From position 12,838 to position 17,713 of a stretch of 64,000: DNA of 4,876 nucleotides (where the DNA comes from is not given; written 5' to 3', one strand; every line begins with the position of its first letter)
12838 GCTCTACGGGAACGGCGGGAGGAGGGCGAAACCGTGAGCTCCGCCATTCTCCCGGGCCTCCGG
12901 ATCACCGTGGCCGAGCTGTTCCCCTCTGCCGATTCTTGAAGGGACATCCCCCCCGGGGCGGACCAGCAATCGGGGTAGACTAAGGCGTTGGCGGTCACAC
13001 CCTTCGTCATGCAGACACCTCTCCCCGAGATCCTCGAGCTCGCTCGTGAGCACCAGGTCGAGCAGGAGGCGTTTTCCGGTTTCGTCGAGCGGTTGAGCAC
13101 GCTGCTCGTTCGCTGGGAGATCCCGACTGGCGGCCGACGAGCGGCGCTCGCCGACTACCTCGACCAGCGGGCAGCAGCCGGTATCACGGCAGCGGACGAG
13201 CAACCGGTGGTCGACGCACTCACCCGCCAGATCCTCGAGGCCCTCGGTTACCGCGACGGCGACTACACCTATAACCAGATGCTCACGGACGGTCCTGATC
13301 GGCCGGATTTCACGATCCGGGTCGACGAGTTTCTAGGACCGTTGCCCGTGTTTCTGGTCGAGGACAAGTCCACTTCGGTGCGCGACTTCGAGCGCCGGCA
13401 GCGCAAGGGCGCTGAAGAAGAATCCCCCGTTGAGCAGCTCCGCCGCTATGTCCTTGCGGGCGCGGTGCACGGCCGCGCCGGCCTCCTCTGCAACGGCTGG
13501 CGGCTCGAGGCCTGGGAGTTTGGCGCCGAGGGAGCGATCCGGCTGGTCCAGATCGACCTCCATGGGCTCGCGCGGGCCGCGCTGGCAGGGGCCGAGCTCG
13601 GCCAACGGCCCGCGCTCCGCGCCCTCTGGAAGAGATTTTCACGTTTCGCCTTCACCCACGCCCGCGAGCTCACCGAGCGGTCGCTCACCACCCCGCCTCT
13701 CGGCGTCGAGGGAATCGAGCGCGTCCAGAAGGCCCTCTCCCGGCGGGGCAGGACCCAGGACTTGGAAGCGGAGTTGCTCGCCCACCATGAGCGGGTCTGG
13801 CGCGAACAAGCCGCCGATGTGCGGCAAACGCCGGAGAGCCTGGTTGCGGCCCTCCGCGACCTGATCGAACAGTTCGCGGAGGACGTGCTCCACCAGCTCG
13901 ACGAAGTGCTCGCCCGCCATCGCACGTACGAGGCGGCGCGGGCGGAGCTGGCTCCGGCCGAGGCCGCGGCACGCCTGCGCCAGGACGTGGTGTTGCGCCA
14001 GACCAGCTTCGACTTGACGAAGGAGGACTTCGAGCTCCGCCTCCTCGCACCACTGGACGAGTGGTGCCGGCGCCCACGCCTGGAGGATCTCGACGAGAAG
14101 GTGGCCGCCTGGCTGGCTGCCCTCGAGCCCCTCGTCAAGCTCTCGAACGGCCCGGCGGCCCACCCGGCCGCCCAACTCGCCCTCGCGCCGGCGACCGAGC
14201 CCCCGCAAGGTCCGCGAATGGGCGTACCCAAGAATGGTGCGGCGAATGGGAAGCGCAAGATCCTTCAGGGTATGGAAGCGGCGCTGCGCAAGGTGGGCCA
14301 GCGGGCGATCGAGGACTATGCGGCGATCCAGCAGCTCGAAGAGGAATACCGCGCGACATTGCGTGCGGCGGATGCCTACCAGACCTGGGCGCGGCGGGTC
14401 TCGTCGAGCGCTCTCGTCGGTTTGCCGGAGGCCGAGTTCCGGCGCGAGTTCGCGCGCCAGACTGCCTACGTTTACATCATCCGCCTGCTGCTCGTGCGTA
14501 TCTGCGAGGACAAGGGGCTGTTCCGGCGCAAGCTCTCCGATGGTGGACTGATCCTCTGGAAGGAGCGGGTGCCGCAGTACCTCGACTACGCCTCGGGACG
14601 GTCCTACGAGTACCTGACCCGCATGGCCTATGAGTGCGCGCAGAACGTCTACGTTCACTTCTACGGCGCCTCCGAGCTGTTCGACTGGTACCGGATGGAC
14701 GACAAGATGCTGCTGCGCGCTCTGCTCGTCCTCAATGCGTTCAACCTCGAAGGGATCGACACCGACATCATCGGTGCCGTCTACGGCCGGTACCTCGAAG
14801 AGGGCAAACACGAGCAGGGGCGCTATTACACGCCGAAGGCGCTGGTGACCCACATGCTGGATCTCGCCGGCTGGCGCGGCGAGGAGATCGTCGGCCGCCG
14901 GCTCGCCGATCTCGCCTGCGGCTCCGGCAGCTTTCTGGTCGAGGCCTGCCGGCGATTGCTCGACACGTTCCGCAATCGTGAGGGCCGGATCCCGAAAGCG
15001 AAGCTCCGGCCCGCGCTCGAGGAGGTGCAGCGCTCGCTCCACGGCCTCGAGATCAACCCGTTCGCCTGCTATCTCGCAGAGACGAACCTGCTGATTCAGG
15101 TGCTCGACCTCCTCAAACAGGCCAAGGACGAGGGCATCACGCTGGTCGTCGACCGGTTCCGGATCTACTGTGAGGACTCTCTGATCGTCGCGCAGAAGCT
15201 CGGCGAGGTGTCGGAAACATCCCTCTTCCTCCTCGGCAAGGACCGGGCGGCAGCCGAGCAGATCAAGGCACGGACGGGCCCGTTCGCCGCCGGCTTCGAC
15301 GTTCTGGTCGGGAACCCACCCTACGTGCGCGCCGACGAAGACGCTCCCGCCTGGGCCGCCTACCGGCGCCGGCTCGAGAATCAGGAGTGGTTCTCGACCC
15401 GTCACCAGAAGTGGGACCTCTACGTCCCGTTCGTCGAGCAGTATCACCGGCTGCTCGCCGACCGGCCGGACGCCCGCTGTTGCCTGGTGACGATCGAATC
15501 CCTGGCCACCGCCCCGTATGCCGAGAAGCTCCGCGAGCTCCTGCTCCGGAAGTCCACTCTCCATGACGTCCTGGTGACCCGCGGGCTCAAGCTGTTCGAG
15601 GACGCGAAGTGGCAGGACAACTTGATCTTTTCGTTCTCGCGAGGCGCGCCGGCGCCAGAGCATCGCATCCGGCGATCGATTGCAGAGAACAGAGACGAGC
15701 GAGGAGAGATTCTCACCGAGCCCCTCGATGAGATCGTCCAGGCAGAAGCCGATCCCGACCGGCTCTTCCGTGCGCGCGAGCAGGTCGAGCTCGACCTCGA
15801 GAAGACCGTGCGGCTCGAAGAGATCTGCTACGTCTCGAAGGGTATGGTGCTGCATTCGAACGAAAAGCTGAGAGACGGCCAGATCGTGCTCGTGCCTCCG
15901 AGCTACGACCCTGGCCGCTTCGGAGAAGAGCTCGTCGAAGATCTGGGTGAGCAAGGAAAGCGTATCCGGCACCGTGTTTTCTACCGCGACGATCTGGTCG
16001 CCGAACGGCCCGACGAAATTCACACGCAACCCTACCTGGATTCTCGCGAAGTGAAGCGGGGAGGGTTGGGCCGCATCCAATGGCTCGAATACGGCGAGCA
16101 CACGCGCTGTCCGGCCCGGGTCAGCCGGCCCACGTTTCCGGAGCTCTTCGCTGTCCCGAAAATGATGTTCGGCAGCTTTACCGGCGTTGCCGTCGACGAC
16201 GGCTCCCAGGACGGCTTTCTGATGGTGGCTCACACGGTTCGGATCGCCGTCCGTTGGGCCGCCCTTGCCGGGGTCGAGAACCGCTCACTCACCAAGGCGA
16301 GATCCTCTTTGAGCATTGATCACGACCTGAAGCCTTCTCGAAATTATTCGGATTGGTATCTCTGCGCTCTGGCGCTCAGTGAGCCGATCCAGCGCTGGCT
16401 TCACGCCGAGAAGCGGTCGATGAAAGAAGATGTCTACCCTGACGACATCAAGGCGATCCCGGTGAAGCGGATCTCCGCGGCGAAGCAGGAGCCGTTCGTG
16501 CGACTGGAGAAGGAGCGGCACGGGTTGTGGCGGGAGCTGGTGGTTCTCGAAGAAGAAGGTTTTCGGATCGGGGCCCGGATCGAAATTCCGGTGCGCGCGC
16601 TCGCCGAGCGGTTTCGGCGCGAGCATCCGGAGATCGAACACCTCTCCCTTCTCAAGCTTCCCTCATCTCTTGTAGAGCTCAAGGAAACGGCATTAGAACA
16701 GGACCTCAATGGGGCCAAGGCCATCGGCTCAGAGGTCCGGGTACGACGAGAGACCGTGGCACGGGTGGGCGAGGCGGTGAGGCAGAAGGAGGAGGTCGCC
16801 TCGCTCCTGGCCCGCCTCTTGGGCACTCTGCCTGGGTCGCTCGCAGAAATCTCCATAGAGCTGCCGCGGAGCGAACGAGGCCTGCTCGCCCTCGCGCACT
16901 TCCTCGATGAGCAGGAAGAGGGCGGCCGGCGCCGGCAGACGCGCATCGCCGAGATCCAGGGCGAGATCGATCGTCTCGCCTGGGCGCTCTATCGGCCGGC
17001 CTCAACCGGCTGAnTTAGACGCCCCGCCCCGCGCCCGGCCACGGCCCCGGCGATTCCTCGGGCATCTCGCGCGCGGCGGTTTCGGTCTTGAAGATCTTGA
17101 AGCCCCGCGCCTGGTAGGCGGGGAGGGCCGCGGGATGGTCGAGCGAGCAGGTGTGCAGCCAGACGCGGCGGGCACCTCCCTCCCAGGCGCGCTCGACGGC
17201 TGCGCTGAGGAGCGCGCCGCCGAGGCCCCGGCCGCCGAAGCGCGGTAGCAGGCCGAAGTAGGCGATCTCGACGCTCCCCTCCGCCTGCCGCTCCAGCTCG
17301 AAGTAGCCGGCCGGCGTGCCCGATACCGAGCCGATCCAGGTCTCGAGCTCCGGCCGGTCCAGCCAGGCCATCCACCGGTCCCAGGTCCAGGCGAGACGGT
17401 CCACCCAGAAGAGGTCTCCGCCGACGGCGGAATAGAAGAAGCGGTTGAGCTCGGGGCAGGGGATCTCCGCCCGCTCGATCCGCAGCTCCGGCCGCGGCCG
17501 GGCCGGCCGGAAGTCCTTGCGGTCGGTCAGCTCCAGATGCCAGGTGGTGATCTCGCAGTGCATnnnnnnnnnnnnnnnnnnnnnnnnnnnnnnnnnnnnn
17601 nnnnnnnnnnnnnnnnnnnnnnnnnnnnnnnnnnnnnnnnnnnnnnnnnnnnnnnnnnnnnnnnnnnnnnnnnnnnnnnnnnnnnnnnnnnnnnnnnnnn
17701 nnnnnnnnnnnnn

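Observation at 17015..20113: Cysteine-rich secreted mini-protein gene wedged between a GNAT acetyltransferase gene and an oligopeptide (OPT) transporter gene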

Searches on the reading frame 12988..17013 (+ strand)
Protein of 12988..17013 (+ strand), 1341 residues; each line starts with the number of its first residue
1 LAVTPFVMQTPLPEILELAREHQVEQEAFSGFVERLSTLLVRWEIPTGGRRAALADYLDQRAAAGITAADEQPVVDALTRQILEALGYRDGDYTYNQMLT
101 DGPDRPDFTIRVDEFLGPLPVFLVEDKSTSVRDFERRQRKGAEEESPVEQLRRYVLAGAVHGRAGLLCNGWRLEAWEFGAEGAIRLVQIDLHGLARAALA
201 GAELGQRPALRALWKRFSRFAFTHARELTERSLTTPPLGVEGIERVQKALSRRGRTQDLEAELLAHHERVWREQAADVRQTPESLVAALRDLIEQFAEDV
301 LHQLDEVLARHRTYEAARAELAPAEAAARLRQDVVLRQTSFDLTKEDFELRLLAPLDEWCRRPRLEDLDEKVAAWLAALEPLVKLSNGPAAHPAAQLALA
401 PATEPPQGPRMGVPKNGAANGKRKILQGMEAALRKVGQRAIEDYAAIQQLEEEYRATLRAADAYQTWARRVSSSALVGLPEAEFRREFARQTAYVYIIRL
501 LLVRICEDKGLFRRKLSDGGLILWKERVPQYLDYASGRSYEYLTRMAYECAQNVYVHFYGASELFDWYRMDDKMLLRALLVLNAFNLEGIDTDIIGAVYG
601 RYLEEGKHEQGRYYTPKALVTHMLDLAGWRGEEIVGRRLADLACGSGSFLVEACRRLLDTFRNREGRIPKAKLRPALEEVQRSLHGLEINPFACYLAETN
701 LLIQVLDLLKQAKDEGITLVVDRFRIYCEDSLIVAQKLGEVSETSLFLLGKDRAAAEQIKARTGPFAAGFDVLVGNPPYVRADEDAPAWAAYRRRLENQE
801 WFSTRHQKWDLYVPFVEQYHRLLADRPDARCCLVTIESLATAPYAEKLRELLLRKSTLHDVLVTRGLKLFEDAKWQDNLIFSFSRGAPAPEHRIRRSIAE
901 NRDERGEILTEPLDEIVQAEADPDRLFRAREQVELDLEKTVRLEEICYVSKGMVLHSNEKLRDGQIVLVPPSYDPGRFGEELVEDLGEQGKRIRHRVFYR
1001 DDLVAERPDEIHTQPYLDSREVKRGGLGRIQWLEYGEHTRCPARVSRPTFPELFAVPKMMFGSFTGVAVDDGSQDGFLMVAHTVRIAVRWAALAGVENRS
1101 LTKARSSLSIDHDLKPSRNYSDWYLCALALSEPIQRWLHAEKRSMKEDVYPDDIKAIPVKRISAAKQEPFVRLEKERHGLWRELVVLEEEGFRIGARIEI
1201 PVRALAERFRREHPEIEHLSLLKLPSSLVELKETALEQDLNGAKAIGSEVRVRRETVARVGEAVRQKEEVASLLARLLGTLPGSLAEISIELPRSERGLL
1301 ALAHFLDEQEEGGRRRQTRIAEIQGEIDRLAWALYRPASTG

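Call 5: search_protein_families(library=pfam, proteins=[window:12988-17013:+], max_evalue=0.01)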
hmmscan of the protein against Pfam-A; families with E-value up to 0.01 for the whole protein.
window:12988-17013:+ (1341 aa): 4 families
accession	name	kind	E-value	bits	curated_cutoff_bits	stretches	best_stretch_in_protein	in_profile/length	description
PF07669.17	Eco57I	-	6.5e-17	62.6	25.3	1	683-864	2-165/171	Eco57I restriction-modification methylase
PF02384.22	N6_Mtase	-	5.2e-13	49.4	20.4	1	592-782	3-138/311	N-6 DNA Methylase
PF20473.4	MmeI_Mtase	-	1.9e-06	27.7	27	1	634-849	18-212/259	MmeI, DNA-methyltransferase domain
PF01170.24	UPF0020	-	0.00011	22.4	22.3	1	619-782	16-134/197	RMKL-like, methyltransferase domain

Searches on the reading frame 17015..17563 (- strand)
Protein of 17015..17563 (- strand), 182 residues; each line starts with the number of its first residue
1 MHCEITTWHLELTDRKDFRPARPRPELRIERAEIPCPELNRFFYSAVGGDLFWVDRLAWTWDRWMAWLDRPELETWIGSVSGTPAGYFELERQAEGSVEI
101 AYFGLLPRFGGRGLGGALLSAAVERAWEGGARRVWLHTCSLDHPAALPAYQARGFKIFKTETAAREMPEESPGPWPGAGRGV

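Call 5: search_protein_families(library=pfam, proteins=[window:17015-17563:-], max_evalue=0.01)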
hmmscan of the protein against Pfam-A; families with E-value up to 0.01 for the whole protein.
window:17015-17563:- (182 aa): 5 families
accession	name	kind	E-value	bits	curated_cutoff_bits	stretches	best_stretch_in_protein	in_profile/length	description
PF00583.31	Acetyltransf_1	-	2.6e-13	50.7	20.7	1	59-155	20-116/116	Acetyltransferase (GNAT) family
PF13508.13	Acetyltransf_7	-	4e-06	27.5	27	1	75-156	5-83/84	Acetyltransferase (GNAT) domain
PF13673.13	Acetyltransf_10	-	0.00063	20.2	23.6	1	68-163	26-115/128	Acetyltransferase (GNAT) domain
PF13523.12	Acetyltransf_8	-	0.0059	16.7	27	0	65-102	35-73/145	Acetyltransferase (GNAT) domain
PF14542.12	Acetyltransf_CG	-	0.0066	17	30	0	83-131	10-58/80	GCN5-related N-acetyl-transferase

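Call 25: search_protein_families(library=ncbifam, proteins=[window:17015-17563:-], max_evalue=1)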
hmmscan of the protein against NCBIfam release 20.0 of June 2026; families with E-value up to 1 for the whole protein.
window:17015-17563:- (182 aa): 7 families
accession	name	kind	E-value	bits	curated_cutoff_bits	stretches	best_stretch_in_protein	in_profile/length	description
TIGR03448.1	mycothiol_MshD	equivalog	0.00037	19.9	163.1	1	99-162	230-292/294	mycothiol synthase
NF008212.0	PRK10975.1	equivalog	0.0017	18.2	219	1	81-160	147-225/232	dTDP-4-amino-4,6-dideoxy-D-galactose acyltransferase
NF000487.1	stat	exception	0.0026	17.3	420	1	104-160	111-166/189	streptothricin N-acetyltransferase STAT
TIGR02382.1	wecD_rffC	equivalog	0.0029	17.2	195.1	1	80-159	106-184/191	dTDP-4-amino-4,6-dideoxy-D-galactose acyltransferase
NF053587.1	SpmdActasePaiA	equivalog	0.019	14.8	250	1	92-155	85-147/172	spermidine/spermine N(1)-acetyltransferase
TIGR01575.1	rimI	equivalog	0.065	13.4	86.4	1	82-159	41-116/132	ribosomal protein S18-alanine N-acetyltransferase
NF040501.1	resist_ArsN2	equivalog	0.25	11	125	1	107-166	58-112/133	arsenic resistance N-acetyltransferase ArsN2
